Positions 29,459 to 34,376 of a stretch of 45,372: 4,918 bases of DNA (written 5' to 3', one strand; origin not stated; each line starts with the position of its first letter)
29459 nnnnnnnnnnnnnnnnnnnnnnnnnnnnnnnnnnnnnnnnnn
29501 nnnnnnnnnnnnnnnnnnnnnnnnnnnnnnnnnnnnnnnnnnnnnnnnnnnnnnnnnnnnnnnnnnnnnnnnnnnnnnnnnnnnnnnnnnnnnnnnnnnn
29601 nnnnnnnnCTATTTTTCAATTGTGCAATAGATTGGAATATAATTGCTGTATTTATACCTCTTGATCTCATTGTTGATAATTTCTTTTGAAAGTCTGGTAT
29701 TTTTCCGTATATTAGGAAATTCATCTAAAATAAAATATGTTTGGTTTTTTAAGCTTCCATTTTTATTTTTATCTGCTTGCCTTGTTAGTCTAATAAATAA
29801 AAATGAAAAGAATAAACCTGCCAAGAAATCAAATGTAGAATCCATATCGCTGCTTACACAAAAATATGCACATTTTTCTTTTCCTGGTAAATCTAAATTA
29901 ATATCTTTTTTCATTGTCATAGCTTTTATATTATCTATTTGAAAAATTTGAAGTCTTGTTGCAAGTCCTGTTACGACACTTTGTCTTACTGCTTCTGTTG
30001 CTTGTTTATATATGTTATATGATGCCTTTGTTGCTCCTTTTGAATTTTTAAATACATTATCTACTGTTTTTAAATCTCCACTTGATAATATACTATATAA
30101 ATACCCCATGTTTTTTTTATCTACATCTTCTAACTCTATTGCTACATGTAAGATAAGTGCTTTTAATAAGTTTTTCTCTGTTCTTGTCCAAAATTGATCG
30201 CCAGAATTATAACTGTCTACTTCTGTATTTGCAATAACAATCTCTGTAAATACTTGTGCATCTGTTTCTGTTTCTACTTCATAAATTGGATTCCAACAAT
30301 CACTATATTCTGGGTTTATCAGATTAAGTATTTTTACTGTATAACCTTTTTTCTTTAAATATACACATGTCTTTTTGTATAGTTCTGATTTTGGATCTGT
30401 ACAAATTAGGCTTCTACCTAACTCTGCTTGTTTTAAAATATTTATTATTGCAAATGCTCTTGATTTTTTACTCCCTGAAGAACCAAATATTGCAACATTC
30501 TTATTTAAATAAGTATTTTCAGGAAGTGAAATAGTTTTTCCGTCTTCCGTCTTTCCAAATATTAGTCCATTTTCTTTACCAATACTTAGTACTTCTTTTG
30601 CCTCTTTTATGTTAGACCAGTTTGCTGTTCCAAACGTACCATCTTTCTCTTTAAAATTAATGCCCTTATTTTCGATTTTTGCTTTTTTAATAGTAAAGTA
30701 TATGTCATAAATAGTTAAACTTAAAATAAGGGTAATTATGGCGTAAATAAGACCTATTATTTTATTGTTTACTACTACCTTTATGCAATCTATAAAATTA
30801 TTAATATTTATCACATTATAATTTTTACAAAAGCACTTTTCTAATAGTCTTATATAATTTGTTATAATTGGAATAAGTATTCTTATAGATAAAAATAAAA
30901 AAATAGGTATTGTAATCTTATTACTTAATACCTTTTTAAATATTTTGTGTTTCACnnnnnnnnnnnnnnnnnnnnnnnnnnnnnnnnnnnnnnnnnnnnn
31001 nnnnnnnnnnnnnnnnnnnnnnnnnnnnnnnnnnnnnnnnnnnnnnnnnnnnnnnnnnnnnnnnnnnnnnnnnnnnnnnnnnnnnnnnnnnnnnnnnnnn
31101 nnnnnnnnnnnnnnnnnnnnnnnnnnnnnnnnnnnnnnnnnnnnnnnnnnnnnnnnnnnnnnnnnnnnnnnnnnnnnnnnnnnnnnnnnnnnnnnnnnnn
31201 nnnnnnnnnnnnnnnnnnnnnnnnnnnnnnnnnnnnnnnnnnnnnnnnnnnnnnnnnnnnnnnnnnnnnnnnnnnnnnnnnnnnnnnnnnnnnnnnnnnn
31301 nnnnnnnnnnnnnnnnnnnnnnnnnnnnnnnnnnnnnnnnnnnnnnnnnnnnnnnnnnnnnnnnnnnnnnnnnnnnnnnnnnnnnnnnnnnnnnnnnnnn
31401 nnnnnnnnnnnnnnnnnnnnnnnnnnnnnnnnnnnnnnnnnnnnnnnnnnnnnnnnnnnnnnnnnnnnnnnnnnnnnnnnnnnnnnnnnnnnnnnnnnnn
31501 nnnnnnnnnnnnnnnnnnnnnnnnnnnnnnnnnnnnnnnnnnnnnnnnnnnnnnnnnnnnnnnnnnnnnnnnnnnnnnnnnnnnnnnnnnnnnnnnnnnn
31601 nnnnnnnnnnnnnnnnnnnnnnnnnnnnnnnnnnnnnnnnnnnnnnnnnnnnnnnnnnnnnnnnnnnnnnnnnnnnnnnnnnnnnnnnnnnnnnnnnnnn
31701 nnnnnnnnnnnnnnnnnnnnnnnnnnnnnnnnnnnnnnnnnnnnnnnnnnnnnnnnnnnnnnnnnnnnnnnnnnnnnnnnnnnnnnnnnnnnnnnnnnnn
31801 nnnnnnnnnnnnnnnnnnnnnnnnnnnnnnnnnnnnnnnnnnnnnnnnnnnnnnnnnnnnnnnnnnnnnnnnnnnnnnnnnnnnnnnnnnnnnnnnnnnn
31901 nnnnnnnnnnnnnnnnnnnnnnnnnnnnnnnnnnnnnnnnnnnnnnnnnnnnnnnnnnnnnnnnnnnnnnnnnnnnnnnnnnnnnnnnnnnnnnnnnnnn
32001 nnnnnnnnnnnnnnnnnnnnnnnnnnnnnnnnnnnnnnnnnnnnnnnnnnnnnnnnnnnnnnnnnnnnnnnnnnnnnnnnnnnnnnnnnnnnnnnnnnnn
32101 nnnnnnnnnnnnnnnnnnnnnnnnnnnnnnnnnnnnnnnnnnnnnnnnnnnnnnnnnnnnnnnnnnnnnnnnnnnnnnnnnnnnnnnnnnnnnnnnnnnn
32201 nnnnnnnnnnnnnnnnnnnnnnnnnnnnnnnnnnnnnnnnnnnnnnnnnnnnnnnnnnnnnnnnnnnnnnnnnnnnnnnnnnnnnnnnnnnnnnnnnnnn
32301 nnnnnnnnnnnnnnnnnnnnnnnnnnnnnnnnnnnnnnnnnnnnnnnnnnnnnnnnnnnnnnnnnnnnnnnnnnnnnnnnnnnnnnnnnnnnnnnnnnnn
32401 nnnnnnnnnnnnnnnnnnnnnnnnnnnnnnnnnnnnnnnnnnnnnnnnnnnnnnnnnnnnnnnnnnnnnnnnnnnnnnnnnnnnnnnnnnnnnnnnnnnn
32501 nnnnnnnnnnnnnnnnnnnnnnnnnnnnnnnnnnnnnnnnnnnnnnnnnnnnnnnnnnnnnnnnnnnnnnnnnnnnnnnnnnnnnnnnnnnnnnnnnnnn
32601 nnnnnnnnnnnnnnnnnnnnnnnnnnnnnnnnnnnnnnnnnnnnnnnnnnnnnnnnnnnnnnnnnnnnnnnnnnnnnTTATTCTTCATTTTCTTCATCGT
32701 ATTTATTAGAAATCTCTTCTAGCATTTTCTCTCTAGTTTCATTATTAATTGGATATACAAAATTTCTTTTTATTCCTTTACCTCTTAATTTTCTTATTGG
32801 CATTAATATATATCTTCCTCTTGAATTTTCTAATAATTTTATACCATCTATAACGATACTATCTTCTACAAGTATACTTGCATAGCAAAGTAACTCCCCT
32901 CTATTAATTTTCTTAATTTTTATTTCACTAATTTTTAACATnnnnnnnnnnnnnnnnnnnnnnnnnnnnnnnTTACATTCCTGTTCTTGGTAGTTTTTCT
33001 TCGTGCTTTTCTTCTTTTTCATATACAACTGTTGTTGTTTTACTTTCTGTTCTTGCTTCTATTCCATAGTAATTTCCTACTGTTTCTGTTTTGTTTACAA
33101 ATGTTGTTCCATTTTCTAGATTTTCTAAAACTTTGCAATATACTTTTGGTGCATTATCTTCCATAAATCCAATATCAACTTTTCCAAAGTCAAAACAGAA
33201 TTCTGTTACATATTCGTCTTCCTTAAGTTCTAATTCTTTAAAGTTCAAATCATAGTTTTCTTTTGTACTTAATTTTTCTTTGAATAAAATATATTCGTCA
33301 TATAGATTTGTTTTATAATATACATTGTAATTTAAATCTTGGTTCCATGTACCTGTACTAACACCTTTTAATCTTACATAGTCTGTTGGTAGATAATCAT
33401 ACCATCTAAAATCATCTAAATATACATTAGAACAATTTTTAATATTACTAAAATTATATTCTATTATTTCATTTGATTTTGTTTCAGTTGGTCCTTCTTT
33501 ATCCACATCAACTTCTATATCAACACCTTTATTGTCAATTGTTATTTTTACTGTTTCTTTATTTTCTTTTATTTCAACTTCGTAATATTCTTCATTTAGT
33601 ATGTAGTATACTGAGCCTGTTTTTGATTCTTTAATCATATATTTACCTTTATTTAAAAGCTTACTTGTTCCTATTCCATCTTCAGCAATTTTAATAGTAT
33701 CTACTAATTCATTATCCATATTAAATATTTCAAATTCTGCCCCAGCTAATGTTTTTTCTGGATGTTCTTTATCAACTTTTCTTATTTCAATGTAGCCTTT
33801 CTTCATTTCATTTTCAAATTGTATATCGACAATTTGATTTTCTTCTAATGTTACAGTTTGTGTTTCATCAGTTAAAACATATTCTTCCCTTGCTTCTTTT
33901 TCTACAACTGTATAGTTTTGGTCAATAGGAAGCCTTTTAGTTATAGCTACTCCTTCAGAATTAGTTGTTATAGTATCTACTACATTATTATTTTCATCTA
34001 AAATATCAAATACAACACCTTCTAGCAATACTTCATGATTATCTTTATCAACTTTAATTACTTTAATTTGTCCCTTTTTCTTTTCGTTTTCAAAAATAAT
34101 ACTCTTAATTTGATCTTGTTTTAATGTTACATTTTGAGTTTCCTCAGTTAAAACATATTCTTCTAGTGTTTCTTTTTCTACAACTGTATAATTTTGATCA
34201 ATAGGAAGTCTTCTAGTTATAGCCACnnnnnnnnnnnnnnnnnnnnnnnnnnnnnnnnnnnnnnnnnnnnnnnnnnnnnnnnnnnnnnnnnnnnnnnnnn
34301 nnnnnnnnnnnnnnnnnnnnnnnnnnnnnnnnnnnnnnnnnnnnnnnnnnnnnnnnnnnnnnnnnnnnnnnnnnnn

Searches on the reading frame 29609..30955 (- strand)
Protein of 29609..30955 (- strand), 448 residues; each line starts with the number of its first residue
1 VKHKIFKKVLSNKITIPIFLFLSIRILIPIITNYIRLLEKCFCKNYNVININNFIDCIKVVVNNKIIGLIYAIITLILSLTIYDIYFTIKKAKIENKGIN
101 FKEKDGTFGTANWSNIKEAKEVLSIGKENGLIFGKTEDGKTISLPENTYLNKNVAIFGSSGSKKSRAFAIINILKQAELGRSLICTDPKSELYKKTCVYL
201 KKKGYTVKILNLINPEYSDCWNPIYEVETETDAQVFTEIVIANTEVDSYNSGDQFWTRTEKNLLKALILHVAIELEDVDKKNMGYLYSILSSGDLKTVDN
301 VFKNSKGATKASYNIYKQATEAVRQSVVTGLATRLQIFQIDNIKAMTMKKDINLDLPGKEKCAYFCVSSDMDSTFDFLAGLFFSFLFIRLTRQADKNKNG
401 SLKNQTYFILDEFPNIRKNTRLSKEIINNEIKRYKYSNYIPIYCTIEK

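Call 8: search_protein_families(library=pfam, proteins=[window:29609-30955:-], max_evalue=0.001)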
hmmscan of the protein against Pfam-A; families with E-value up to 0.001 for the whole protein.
window:29609-30955:- (448 aa): 2 families
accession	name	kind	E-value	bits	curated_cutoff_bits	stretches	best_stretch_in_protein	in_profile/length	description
PF02534.20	T4SS-DNA_transf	-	1.5e-35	123.4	20.1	1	113-416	2-314/468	Type IV secretory system Conjugative DNA transfer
PF10412.15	TrwB_AAD_bind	-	2.8e-08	33.5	20.5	1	142-426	7-266/387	Type IV secretion-system coupling protein DNA-binding domain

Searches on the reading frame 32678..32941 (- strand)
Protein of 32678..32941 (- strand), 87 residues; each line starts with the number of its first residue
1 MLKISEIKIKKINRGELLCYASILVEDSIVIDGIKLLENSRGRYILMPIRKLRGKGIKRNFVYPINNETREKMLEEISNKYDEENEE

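Call 3: search_protein_families(library=pfam, proteins=[window:32678-32941:-], max_evalue=1)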
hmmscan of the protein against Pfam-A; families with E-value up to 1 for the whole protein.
window:32678-32941:- (87 aa): 1 family
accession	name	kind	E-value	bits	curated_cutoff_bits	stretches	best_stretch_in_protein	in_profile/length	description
PF04026.17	SpoVG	-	8.5e-18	64.7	29.6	1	3-83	2-82/82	SpoVG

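Call 12: search_protein_families(library=ncbifam, proteins=[window:32678-32941:-], max_evalue=0.1)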
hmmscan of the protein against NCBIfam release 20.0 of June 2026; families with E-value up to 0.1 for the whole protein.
window:32678-32941:- (87 aa): 1 family
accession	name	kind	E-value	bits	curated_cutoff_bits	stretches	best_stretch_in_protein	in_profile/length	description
NF009749.0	PRK13259.1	equivalog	6.5e-15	55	108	1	3-86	2-85/96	septation regulator SpoVG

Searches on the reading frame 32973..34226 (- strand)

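Call 8: search_protein_families(library=pfam, proteins=[window:32973-34226:-], max_evalue=0.001)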
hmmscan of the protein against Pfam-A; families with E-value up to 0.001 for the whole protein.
window:32973-34226:- (417 aa): 2 families
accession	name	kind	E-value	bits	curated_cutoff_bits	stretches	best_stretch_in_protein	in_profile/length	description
PF17802.7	SpaA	-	5.7e-34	116.6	23.1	2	52-140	1-90/91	Prealbumin-like fold domain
PF17210.9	SdrD_B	-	3.1e-05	24.6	29.7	0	62-124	18-78/112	SdrD B-like domain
